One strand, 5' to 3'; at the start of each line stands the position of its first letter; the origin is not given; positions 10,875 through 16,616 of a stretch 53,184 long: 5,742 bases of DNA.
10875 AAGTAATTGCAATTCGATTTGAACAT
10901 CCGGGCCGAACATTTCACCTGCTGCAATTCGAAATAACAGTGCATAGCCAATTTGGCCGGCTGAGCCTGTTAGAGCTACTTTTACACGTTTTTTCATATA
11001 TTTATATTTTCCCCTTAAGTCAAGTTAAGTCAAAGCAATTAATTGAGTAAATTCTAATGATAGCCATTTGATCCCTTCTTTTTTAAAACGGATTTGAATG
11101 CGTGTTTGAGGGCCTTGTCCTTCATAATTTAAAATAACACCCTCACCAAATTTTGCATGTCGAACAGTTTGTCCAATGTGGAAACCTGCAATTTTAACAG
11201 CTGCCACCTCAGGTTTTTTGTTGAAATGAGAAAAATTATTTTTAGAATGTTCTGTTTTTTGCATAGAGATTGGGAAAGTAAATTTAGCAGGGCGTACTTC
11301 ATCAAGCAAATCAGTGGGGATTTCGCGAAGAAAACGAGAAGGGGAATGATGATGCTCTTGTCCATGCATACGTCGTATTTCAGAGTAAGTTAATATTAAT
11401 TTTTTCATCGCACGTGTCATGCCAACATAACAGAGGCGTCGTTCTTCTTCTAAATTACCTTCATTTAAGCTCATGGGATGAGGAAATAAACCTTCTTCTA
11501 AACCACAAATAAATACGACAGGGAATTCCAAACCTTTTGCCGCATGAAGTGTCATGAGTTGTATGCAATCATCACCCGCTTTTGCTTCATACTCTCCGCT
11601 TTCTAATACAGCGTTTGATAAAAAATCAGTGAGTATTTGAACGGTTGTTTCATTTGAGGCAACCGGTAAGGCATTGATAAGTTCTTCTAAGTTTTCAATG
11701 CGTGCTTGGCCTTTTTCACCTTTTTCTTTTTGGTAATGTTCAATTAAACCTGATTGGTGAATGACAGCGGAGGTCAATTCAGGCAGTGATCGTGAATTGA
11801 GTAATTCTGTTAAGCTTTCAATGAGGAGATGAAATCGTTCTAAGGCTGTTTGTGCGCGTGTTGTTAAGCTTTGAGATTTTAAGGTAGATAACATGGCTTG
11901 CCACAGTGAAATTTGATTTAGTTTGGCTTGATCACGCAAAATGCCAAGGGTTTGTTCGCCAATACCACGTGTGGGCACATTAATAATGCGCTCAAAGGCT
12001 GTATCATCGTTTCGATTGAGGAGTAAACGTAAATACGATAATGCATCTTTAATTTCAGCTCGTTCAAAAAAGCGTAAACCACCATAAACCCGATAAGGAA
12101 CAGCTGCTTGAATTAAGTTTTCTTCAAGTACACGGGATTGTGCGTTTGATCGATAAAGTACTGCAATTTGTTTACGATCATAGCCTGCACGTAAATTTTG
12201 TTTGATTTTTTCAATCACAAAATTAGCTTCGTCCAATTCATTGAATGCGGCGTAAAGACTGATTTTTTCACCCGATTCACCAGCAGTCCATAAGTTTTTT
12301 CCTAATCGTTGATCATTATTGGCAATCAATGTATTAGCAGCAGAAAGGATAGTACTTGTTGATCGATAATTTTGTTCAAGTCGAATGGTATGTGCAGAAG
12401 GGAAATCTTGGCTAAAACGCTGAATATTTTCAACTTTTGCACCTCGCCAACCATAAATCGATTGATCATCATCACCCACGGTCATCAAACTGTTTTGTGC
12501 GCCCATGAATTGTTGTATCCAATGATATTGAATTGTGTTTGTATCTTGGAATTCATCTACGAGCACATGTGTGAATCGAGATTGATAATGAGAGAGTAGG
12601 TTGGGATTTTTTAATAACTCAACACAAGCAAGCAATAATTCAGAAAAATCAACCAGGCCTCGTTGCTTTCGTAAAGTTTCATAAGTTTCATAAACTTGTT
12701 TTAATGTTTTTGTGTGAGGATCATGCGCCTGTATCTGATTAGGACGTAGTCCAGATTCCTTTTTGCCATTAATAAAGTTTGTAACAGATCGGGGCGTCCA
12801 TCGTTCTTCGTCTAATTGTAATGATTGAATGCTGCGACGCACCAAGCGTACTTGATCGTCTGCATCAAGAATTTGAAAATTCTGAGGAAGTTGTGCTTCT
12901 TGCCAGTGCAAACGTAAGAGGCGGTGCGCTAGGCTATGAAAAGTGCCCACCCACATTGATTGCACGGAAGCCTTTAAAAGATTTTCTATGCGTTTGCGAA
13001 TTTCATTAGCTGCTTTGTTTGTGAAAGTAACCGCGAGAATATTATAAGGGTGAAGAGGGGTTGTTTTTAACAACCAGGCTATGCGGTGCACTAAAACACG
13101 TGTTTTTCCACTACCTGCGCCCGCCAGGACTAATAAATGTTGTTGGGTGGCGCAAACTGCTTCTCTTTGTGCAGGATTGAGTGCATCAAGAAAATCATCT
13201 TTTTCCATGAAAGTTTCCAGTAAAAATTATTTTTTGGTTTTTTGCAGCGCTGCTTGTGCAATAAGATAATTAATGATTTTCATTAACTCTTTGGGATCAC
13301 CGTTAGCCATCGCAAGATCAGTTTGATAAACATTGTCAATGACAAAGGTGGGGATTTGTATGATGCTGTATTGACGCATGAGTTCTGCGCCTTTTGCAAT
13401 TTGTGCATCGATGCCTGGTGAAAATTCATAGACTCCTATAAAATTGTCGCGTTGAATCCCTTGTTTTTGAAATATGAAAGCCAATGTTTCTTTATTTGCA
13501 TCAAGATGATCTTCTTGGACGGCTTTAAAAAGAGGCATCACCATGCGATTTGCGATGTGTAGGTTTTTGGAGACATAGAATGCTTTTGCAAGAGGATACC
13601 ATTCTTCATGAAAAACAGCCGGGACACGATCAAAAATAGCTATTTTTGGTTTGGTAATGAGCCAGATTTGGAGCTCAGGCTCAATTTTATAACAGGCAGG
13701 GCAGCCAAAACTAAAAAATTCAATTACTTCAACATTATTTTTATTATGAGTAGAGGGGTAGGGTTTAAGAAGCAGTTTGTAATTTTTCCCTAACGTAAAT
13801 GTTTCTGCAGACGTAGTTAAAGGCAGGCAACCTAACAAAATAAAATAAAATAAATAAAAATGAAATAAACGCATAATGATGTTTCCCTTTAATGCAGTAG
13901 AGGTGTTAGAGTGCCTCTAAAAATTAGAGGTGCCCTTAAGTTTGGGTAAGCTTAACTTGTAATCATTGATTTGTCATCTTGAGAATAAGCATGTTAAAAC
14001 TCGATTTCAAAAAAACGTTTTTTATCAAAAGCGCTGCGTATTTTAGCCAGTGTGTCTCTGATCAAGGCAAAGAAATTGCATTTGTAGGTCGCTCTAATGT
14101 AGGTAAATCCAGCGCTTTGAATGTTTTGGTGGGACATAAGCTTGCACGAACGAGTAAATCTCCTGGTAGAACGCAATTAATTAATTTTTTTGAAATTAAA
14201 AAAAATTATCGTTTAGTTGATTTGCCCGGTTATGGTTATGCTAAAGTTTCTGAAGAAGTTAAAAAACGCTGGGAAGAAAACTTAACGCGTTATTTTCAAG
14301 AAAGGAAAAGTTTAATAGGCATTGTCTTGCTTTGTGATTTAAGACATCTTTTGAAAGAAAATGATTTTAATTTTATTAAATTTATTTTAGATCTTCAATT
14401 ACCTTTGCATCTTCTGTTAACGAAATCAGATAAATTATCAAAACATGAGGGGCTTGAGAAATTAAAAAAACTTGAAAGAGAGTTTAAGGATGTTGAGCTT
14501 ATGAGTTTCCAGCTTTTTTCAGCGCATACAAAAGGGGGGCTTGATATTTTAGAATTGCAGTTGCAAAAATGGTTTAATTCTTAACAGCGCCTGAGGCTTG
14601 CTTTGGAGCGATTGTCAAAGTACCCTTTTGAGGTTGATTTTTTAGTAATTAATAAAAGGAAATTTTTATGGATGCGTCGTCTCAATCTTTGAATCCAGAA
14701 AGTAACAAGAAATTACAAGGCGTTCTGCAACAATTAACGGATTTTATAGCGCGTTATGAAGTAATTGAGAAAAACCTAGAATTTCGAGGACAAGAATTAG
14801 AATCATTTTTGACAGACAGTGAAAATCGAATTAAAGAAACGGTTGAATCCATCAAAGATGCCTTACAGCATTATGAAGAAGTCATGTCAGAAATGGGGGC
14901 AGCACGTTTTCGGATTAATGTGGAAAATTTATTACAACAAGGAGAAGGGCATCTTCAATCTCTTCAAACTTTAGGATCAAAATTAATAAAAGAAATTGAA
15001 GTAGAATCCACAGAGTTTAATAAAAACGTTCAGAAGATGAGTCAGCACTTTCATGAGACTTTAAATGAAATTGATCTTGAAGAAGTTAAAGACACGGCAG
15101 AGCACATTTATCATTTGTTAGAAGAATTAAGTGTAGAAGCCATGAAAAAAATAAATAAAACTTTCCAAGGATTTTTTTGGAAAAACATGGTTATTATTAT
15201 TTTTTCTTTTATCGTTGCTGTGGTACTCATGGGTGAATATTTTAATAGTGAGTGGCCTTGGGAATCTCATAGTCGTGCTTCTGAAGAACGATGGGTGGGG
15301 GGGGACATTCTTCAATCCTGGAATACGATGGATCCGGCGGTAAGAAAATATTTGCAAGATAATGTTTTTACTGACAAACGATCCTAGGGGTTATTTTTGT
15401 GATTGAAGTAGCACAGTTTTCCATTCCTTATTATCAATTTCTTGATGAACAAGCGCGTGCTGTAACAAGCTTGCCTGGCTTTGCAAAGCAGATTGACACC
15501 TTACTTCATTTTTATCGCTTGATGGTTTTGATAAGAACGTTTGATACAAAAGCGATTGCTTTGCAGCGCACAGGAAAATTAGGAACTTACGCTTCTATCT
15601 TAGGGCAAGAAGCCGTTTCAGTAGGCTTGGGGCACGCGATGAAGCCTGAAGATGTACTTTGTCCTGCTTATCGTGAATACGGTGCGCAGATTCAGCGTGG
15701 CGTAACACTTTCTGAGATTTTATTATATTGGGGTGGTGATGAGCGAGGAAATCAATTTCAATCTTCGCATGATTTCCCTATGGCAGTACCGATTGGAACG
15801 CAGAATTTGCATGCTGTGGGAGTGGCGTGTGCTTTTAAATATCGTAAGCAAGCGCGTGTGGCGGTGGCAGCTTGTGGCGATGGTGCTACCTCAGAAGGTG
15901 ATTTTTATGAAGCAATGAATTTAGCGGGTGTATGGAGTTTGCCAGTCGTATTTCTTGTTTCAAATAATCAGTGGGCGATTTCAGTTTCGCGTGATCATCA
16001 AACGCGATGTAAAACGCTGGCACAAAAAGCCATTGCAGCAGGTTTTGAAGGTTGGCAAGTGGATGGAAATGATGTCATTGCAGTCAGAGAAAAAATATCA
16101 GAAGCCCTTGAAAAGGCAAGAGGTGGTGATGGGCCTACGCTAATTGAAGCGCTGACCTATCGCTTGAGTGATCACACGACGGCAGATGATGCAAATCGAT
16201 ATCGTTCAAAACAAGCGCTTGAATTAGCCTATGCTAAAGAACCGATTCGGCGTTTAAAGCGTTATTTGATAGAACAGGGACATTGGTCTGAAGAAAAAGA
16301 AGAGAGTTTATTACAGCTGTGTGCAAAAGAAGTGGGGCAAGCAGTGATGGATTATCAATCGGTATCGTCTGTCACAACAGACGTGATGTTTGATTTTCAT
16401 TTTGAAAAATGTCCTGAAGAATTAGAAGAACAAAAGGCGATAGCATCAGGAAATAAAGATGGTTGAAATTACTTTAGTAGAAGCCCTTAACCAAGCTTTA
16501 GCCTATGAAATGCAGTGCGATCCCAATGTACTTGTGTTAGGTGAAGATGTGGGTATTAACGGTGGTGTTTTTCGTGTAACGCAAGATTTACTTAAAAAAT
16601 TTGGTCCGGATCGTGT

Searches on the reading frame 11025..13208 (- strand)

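Call 61: search_protein_families(library=pfam, proteins=[window:11025-13208:-], max_evalue=0.0001)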
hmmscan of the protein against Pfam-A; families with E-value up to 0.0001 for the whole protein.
window:11025-13208:- (727 aa): 9 families
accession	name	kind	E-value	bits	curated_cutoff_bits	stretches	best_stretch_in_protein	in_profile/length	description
PF00580.27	UvrD-helicase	-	1.7e-90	303.8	23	1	10-270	1-271/271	UvrD/REP helicase N-terminal domain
PF13361.12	UvrD_C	-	4.8e-82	276.6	25.6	1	275-610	1-349/350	UvrD-like helicase C-terminal domain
PF13245.12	AAA_19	-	3.3e-22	79.5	25.1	1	14-253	1-132/134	AAA domain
PF13538.12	UvrD_C_2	-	4.1e-09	36.6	27.4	1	551-606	4-51/52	UvrD-like helicase C-terminal domain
PF21196.3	PcrA_UvrD_tudor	-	5e-08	33.1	23.9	1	678-718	1-41/48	PcrA/UvrD tudor domain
PF13604.12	AAA_30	-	7.2e-08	32.8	27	0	10-75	2-67/191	AAA domain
PF13087.12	AAA_12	-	6.8e-06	26.2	27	0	504-606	96-190/195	AAA domain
PF13086.12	AAA_11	-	7.9e-06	26.3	27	1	10-219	2-221/257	AAA domain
PF01443.25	Viral_helicase1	-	2.2e-05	24.9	21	0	517-606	162-226/228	Viral superfamily 1 RNA helicase core domain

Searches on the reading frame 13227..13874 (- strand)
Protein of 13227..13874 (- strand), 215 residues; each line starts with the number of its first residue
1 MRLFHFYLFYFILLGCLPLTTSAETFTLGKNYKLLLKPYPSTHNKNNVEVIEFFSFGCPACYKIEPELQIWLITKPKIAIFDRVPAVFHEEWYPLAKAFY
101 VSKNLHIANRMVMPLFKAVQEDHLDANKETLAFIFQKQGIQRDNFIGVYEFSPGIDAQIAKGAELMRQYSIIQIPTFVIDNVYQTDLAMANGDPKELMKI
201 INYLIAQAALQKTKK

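Call 61: search_protein_families(library=pfam, proteins=[window:13227-13874:-], max_evalue=0.0001)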
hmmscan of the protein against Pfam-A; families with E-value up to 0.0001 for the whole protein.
window:13227-13874:- (215 aa): 2 families
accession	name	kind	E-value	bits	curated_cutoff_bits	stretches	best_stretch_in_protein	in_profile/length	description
PF01323.26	DSBA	-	6.3e-09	36.3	25.6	1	95-187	88-176/191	DSBA-like thioredoxin domain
PF13462.12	Thioredoxin_4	-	6.4e-05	23.6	23.2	0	45-182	12-148/165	Thioredoxin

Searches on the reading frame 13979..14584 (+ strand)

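Call 61: search_protein_families(library=pfam, proteins=[window:13979-14584:+], max_evalue=0.0001)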
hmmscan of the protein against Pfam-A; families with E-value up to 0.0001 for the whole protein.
window:13979-14584:+ (201 aa): 4 families
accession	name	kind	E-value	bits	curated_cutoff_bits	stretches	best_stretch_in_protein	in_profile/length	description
PF01926.29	MMR_HSR1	-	3.8e-18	66.1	21.9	1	32-149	1-113/113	50S ribosome-binding GTPase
PF02421.24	FeoB_N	-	2.5e-09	37.3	27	1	32-170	2-135/156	Ferrous iron transport protein B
PF03193.22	RsgA_GTPase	-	8.5e-07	29.4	30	0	30-85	106-168/174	RsgA GTPase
PF00350.29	Dynamin_N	-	1.2e-06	29.1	27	0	33-61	1-29/168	Dynamin family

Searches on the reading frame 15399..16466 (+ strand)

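Call 27: search_protein_families(library=pfam, proteins=[window:15399-16466:+], max_evalue=0.0001)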
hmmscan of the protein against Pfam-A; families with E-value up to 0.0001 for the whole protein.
window:15399-16466:+ (355 aa): 3 families
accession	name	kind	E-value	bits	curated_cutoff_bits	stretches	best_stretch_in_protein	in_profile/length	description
PF00676.26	E1_dh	-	7.5e-80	268.5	22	1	39-317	1-289/300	Dehydrogenase E1 component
PF13292.11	DXP_synthase_N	-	8.6e-08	32.2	21.2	1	121-196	102-177/274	1-deoxy-D-xylulose-5-phosphate synthase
PF02775.26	TPP_enzyme_C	-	6.4e-06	26.5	21.9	1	139-250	33-150/151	Thiamine pyrophosphate enzyme, C-terminal TPP binding domain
